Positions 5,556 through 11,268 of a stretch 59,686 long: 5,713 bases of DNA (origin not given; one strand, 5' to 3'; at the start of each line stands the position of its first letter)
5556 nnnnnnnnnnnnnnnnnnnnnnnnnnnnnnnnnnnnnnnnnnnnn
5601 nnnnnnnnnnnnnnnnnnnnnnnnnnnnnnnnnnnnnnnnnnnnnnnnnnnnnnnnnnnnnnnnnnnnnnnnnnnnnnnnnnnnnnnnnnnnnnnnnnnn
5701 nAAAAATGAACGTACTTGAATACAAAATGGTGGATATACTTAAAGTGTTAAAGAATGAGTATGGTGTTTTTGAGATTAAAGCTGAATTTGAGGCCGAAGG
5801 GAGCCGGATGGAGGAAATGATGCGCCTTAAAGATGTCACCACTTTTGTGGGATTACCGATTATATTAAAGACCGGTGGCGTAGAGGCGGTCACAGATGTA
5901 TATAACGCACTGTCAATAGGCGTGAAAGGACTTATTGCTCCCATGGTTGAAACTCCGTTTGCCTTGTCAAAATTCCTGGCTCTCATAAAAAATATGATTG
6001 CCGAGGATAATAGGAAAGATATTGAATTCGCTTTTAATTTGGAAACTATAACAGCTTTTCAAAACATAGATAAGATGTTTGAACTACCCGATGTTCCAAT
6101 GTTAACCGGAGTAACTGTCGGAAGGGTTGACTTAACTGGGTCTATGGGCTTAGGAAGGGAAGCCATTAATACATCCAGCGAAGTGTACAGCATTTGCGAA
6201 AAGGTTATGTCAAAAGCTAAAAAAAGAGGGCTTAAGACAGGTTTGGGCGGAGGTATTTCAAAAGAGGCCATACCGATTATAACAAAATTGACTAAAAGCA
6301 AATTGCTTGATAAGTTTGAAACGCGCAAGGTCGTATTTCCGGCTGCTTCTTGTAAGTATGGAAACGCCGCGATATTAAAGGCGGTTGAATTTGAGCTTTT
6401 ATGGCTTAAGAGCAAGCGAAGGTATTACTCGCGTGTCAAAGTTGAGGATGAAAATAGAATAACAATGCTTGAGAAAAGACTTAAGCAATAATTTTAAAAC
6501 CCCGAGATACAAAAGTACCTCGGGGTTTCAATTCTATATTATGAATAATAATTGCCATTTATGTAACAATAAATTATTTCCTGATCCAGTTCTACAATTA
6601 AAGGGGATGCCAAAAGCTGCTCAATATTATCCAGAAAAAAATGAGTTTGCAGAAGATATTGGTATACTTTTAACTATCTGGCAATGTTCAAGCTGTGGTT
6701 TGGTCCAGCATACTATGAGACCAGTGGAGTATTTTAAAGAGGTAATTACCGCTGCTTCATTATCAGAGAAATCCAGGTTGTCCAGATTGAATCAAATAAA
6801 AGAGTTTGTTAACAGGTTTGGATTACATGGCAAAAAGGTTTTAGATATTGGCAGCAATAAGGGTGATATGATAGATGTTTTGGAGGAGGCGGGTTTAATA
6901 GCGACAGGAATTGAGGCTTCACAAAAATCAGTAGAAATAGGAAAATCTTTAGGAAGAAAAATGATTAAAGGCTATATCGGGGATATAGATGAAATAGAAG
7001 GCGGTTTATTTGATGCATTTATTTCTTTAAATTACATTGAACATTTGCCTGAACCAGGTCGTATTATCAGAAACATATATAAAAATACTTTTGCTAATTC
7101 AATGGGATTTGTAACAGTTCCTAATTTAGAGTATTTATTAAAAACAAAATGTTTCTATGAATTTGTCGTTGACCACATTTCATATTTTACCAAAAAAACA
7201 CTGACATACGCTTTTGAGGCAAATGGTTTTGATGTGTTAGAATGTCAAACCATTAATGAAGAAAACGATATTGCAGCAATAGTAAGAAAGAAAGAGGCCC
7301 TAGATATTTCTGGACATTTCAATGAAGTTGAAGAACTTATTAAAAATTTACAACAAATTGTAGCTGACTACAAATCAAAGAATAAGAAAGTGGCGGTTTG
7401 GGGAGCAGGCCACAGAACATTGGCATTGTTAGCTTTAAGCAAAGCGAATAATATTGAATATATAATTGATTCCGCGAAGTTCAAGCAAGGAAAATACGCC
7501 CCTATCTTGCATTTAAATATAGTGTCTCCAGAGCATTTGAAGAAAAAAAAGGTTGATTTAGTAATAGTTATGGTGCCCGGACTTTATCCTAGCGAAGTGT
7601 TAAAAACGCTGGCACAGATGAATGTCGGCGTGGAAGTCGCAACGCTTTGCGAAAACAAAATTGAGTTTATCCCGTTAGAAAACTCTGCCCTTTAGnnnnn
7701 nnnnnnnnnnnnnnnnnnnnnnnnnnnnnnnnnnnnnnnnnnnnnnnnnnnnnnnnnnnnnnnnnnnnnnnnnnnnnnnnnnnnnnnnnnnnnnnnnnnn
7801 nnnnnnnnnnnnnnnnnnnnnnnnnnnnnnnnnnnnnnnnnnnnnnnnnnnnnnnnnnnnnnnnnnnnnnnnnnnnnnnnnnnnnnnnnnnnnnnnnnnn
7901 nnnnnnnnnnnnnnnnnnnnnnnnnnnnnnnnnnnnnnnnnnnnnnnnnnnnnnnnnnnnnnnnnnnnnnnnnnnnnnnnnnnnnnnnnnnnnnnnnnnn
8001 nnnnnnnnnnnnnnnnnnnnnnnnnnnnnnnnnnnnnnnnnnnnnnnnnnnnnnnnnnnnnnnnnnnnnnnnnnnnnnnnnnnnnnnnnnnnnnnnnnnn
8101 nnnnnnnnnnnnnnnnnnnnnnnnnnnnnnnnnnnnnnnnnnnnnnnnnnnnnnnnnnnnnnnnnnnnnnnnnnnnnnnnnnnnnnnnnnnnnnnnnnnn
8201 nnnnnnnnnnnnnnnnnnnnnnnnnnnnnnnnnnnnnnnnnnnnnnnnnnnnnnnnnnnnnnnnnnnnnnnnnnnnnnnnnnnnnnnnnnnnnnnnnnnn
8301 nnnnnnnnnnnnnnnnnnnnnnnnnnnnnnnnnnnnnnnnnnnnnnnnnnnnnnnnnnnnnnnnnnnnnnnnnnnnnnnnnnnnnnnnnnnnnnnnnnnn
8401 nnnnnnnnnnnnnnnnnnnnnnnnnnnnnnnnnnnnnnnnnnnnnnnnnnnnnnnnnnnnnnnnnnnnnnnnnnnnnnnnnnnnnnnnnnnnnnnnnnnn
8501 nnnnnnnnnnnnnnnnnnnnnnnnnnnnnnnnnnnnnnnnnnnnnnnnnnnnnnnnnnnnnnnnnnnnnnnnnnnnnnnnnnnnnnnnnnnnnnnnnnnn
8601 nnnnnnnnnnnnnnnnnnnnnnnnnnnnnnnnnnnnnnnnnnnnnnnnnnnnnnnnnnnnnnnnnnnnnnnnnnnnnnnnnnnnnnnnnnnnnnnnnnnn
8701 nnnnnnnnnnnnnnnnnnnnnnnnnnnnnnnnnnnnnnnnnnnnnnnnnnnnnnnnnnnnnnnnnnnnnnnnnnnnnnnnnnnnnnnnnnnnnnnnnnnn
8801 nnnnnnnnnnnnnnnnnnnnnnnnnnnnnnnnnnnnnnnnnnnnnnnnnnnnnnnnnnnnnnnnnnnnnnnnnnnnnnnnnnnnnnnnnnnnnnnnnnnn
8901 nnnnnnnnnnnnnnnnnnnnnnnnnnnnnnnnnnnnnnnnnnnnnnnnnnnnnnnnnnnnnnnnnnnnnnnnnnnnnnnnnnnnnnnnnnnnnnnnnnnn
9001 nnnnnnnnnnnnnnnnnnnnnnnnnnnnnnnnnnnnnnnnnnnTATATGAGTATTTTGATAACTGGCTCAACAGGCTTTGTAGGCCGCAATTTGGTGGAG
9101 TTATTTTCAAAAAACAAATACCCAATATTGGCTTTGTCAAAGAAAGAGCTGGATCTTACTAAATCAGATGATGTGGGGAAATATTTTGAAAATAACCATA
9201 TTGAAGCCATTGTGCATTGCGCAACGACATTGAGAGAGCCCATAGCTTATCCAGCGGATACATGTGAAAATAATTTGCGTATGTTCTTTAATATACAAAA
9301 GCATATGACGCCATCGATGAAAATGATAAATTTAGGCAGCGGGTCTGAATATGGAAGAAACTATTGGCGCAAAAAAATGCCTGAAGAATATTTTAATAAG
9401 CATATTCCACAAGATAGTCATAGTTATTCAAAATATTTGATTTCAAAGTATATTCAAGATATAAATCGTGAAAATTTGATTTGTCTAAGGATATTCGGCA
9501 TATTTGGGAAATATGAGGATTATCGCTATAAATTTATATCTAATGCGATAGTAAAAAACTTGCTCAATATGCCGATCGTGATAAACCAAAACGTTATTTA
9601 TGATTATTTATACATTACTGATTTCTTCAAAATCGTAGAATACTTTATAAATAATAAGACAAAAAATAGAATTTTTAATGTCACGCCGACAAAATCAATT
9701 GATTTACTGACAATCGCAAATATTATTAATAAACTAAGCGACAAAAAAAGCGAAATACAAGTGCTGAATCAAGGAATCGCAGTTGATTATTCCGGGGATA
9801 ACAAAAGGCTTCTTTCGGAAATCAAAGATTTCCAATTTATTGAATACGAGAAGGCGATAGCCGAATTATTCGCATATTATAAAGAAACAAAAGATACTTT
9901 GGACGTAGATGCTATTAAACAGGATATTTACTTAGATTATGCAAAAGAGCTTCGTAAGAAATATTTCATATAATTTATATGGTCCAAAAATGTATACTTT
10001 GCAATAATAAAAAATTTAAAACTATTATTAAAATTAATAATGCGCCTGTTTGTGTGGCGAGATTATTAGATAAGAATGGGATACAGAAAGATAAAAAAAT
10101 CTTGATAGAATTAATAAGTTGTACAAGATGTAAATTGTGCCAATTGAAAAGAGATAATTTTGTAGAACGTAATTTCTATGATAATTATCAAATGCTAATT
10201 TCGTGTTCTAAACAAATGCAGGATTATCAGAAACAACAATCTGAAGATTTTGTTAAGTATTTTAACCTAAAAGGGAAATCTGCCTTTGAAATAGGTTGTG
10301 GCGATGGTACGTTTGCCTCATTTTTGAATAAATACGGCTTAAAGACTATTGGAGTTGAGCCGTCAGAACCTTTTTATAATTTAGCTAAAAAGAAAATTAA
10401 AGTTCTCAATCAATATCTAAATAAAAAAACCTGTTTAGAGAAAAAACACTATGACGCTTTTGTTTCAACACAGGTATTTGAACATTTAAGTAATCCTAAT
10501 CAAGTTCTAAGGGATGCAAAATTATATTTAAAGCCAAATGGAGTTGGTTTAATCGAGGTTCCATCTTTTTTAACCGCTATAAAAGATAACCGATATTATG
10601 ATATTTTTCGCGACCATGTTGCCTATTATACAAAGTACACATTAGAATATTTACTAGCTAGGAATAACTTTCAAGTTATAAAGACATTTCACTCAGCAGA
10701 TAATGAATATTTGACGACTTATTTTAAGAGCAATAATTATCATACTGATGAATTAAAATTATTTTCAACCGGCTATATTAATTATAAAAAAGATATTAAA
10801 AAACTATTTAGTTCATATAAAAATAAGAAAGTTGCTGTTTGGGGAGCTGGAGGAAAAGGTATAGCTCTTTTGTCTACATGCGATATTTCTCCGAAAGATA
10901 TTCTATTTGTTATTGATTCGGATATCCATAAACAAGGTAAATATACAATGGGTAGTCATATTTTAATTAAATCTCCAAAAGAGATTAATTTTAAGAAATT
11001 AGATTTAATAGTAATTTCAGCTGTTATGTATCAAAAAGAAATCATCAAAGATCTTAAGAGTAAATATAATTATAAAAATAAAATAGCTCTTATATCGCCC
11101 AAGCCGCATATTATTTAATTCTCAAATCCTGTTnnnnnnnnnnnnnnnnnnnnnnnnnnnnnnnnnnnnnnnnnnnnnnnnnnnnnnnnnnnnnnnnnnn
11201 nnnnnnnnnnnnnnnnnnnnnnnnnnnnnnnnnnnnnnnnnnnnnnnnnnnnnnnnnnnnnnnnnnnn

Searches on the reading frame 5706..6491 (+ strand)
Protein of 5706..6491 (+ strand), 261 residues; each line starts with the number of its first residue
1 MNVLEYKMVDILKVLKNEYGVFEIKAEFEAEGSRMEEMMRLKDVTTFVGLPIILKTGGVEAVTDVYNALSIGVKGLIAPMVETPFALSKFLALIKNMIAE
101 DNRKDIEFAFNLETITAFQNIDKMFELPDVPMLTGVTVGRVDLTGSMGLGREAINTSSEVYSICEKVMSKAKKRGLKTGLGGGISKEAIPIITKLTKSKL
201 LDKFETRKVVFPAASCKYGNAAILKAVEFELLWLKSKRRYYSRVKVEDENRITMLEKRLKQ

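Call 21: search_protein_families(library=pfam, proteins=[window:5706-6491:+], max_evalue=0.0001)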
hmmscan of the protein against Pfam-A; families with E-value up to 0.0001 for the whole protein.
window:5706-6491:+ (261 aa): 1 family
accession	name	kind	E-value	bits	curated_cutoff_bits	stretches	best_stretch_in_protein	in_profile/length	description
PF03328.21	HpcH_HpaI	-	2.2e-08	34.1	25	1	63-176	75-185/221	HpcH/HpaI aldolase/citrate lyase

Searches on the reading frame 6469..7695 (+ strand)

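Call 6: search_protein_families(library=pfam, proteins=[window:6469-7695:+], max_evalue=0.001)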
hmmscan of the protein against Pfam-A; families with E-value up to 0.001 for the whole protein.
window:6469-7695:+ (408 aa): 7 families
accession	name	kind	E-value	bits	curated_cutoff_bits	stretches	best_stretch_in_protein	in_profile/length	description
PF08484.17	Methyltransf_14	-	1.2e-13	51.7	23.5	1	285-382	48-146/160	C-methyltransferase C-terminal domain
PF13489.12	Methyltransf_23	-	5.2e-13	49.5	27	1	108-258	7-163/164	Methyltransferase domain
PF08241.18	Methyltransf_11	-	1.6e-07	32.3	21.2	1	125-205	1-85/95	Methyltransferase domain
PF07021.18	MetW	-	4e-05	23.8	21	1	116-206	9-101/193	Methionine biosynthesis protein MetW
PF13649.12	Methyltransf_25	-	8.2e-05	23.7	27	1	124-205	1-91/97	Methyltransferase domain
PF08242.18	Methyltransf_12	-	0.00017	22.7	30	1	125-205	1-90/98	Methyltransferase domain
PF08421.16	Methyltransf_13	-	0.00082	19.9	31.3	0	29-81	1-52/62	Putative zinc binding domain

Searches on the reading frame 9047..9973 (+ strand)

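Call 6: search_protein_families(library=pfam, proteins=[window:9047-9973:+], max_evalue=0.001)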
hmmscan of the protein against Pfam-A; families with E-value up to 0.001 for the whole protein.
window:9047-9973:+ (308 aa): 4 families
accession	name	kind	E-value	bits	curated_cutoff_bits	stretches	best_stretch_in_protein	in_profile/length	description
PF01370.27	Epimerase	-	3.7e-29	102.3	20.9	1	3-212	1-239/240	NAD dependent epimerase/dehydratase family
PF04321.23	RmlD_sub_bind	-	2.1e-11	43.9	27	1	1-60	1-60/287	RmlD substrate binding domain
PF16363.11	GDP_Man_Dehyd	-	1.5e-08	34.9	27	1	35-218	59-255/332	GDP-mannose 4,6 dehydratase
PF01073.25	3Beta_HSD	-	2.6e-05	23.9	22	0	117-190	138-218/280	3-beta hydroxysteroid dehydrogenase/isomerase family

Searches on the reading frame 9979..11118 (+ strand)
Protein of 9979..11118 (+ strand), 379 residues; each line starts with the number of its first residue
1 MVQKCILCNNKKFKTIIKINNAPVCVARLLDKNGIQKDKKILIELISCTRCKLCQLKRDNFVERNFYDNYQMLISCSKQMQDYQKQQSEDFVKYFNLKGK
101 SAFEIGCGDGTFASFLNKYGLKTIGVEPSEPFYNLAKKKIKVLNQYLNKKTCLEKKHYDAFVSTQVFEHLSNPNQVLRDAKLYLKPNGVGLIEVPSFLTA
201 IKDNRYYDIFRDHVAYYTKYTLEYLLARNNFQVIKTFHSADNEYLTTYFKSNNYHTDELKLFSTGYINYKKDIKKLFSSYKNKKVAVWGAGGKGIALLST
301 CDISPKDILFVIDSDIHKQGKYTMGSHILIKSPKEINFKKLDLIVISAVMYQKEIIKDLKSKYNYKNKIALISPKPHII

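Call 6: search_protein_families(library=pfam, proteins=[window:9979-11118:+], max_evalue=0.001)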
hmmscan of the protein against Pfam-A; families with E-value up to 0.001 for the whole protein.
window:9979-11118:+ (379 aa): 7 families
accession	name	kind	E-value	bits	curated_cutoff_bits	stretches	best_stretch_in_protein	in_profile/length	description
PF13489.12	Methyltransf_23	-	2.6e-20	73.2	27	1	90-235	11-163/164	Methyltransferase domain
PF08484.17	Methyltransf_14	-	2.8e-16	60.2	23.5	1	259-364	43-150/160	C-methyltransferase C-terminal domain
PF08242.18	Methyltransf_12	-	1.5e-13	51.8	30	1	104-189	2-97/98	Methyltransferase domain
PF08241.18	Methyltransf_11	-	3.5e-13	50.4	21.2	1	104-189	2-92/95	Methyltransferase domain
PF13649.12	Methyltransf_25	-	1.8e-09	38.6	27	1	104-188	3-97/97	Methyltransferase domain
PF13847.12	Methyltransf_31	-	1.6e-06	28.3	27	1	98-203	3-124/145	Methyltransferase domain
PF07021.18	MetW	-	0.00018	21.7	21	1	98-179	13-97/193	Methionine biosynthesis protein MetW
